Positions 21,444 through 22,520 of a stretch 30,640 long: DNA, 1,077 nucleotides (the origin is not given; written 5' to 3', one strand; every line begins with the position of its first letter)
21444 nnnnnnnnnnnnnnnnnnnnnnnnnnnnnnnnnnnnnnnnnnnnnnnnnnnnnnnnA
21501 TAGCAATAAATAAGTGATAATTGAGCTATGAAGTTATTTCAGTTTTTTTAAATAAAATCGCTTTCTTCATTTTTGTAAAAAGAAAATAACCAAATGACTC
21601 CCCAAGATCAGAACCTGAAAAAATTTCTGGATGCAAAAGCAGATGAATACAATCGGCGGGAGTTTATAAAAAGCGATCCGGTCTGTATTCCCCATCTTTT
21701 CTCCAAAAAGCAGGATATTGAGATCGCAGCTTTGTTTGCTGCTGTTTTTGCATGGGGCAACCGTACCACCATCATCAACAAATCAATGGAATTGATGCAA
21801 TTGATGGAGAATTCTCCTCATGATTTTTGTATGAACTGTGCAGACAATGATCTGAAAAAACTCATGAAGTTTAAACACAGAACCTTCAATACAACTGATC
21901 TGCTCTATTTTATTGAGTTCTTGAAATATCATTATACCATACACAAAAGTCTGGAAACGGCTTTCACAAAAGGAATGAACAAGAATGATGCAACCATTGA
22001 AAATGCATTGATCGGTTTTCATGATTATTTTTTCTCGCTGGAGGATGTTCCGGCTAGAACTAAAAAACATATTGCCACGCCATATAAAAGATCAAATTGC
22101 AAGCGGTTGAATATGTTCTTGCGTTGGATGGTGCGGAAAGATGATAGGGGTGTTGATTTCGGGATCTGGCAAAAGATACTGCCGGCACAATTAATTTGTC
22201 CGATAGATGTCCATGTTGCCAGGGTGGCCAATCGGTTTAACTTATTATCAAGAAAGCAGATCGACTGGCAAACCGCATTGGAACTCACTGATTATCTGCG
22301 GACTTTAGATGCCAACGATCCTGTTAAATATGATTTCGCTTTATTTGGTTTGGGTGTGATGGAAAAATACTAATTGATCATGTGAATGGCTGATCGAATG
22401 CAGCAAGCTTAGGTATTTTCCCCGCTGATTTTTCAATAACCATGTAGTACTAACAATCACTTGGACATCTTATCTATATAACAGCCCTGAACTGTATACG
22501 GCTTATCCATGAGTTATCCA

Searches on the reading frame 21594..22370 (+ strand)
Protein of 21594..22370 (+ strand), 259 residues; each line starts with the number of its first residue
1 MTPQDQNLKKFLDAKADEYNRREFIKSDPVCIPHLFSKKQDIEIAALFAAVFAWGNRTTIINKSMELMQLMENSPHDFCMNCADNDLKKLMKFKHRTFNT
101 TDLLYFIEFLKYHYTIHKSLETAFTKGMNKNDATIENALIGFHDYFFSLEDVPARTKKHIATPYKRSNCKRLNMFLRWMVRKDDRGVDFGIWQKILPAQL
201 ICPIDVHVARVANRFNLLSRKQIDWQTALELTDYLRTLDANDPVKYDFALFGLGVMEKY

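Call 81: search_protein_families(library=pfam, proteins=[window:21594-22370:+], max_evalue=0.0001)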
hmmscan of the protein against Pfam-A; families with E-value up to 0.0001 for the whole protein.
window:21594-22370:+ (259 aa): 1 family
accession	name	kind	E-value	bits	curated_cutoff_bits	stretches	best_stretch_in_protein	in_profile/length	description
PF09674.15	DUF2400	-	2e-86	290.1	25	1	28-255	1-224/225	Protein of unknown function (DUF2400)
